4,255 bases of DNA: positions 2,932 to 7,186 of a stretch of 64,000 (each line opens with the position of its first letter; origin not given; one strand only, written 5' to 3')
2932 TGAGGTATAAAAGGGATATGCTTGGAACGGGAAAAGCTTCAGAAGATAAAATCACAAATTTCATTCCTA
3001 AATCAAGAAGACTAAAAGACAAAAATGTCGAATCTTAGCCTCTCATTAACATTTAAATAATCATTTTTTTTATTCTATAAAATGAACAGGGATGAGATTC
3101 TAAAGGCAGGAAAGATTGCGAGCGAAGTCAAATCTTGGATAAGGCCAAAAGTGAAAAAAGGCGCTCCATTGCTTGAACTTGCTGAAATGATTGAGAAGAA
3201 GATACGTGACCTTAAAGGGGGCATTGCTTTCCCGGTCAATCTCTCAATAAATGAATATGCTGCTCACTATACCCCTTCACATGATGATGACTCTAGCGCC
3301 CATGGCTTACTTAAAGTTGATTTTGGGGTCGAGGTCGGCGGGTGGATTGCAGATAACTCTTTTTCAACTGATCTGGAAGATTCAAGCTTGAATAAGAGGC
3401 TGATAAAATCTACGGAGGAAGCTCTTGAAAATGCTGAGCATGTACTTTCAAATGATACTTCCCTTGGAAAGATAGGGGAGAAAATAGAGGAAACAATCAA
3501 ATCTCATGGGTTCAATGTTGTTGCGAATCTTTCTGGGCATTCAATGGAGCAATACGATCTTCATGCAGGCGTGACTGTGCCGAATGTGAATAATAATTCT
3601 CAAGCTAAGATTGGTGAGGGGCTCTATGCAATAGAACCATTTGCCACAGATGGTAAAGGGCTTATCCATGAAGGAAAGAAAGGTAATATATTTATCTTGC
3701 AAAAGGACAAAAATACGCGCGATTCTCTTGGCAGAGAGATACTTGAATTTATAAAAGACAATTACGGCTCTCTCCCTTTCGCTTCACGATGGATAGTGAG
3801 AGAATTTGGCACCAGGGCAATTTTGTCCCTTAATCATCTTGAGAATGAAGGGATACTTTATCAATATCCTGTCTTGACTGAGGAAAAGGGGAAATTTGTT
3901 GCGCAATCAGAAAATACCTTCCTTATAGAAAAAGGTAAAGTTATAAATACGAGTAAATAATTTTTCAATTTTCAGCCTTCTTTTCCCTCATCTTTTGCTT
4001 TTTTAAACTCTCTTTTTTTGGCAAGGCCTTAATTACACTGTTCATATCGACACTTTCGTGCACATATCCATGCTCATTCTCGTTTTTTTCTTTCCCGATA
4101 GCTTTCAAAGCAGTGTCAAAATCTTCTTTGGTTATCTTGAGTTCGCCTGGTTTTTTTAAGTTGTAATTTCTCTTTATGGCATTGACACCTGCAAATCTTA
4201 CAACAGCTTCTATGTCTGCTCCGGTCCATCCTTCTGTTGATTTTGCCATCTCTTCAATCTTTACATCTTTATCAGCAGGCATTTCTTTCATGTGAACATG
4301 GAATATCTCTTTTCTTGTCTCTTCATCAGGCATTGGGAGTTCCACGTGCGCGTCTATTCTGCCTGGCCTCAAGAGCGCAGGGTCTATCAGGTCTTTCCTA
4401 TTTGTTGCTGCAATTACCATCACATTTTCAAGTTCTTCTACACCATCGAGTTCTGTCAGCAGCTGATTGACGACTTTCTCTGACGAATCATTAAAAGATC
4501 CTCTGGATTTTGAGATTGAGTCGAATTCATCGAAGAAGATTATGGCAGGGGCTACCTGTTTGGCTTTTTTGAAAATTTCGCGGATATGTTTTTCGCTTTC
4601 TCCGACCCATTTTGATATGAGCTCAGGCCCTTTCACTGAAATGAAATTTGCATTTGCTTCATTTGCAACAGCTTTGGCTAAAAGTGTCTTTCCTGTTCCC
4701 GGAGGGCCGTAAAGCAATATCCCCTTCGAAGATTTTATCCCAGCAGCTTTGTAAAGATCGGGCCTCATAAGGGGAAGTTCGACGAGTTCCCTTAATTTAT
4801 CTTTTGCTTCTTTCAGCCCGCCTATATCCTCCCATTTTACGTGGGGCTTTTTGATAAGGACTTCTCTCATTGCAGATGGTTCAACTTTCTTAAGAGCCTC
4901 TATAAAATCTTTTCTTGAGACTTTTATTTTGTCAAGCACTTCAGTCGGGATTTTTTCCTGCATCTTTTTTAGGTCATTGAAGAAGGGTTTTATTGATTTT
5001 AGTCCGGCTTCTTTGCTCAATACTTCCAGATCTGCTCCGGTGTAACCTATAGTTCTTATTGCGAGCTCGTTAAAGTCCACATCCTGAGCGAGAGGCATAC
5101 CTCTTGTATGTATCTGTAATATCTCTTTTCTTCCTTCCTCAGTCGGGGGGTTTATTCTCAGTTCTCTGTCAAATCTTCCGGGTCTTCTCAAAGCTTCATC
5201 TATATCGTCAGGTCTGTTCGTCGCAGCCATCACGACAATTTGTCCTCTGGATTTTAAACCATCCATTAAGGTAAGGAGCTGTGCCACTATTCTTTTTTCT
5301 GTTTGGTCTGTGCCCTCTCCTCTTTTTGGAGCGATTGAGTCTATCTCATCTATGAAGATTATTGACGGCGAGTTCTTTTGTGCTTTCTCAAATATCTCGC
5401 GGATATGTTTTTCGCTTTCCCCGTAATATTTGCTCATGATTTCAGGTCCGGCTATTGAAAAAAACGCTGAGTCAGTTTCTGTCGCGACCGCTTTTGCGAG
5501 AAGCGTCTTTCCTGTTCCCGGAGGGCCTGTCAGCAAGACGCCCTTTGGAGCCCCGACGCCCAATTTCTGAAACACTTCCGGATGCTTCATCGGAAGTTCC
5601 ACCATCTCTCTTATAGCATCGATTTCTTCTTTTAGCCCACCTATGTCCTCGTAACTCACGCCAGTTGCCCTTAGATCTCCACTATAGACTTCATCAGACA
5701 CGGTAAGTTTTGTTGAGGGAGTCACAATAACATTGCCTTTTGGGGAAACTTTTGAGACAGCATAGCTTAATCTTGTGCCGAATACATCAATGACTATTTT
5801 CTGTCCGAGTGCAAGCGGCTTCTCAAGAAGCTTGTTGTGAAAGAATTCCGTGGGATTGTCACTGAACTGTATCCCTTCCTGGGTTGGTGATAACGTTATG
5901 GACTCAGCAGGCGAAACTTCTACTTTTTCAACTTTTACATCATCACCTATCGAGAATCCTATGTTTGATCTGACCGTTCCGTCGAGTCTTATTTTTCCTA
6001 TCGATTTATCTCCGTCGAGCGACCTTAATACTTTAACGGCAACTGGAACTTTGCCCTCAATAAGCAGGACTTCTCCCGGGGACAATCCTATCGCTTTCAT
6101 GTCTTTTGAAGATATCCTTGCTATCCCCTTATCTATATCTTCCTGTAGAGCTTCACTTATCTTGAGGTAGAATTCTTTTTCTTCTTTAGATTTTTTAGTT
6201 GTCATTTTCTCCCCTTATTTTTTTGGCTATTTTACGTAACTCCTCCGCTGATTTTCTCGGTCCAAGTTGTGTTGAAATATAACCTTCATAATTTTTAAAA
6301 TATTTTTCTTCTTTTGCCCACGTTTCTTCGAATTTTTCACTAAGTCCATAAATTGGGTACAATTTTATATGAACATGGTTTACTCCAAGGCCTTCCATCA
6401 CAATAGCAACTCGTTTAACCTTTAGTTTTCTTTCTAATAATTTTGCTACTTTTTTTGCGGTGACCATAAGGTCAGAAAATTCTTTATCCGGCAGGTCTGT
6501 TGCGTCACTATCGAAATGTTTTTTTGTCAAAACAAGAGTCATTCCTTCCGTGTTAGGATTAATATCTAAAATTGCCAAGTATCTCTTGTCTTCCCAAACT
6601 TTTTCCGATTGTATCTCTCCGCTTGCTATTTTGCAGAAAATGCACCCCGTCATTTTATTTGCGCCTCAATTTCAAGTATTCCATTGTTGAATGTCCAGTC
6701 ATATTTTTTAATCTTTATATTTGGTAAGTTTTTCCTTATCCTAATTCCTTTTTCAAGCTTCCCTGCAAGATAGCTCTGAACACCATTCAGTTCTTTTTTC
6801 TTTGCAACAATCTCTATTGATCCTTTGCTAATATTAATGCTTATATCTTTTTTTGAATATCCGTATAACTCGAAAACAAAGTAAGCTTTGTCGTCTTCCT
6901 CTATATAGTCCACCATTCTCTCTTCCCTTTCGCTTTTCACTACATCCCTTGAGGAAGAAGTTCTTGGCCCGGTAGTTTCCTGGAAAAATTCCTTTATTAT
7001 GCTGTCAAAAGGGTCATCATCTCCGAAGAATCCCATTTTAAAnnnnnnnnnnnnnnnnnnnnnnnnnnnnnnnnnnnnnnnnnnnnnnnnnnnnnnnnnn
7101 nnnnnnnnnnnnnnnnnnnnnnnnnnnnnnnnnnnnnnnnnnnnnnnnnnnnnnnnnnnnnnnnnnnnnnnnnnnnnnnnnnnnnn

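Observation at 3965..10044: Six-gene proteostasis operon: AbrB/Zn-ribbon protein, K/E-rich protein, Cdc48, Hsp20, HIT, Cdc48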

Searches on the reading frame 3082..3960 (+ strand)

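Call 3: search_protein_families(library=pfam, proteins=[window:3082-3960:+], max_evalue=0.01)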
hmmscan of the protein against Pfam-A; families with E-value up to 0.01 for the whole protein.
window:3082-3960:+ (292 aa): 1 family
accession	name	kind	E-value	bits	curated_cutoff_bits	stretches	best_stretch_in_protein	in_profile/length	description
PF00557.29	Peptidase_M24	-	2.4e-21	76.9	23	1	5-193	2-188/208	Metallopeptidase family M24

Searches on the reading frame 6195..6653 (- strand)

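Call 3: search_protein_families(library=pfam, proteins=[window:6195-6653:-], max_evalue=0.01)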
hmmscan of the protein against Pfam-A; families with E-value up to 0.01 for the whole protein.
window:6195-6653:- (152 aa): 2 families
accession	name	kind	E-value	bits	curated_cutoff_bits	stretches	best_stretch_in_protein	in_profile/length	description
PF01230.28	HIT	-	1.9e-14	54.5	21.5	1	12-96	2-90/98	HIT domain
PF11969.13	DcpS_C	-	7.5e-08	33.3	24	1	4-81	2-79/114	Scavenger mRNA decapping enzyme C-term binding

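Call 63: search_protein_families(library=ncbifam, proteins=[window:6195-6653:-], max_evalue=0.01)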
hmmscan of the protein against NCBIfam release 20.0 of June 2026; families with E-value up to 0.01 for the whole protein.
window:6195-6653:- (152 aa): 1 family
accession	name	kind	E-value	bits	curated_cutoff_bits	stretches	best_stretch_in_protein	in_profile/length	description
NF045834.1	M_plasma_HinT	exception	1.2e-11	45.4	130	1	5-100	1-100/102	histidine triad protein HinT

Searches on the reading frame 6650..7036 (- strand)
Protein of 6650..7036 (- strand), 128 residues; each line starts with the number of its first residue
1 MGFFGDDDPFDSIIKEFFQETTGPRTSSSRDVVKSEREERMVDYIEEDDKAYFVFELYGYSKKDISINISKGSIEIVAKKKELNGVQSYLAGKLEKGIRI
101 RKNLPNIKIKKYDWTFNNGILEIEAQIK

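Call 3: search_protein_families(library=pfam, proteins=[window:6650-7036:-], max_evalue=0.01)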
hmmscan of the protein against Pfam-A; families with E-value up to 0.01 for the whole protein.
window:6650-7036:- (128 aa): 1 family
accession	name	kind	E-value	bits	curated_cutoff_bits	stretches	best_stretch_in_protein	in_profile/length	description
PF00011.27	HSP20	-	0.00032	21.2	20.8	1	45-126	3-86/102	Hsp20/alpha crystallin family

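Call 63: search_protein_families(library=ncbifam, proteins=[window:6650-7036:-], max_evalue=0.01)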
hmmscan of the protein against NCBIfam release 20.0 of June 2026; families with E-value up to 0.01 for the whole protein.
window:6650-7036:- (128 aa): 3 families
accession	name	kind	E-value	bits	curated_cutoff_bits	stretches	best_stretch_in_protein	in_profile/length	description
NF041800.1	Hsp20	equivalog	4.7e-11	42.5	140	1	28-125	62-147/162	archaeal heat shock protein Hsp20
NF041799.1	Hsp14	equivalog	4.6e-09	36.3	100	1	40-126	19-107/118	archaeal heat shock protein Hsp14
NF042420.1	Hsp18_Clos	equivalog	4.2e-06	26.9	195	1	7-124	17-130/147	heat shock protein Hsp18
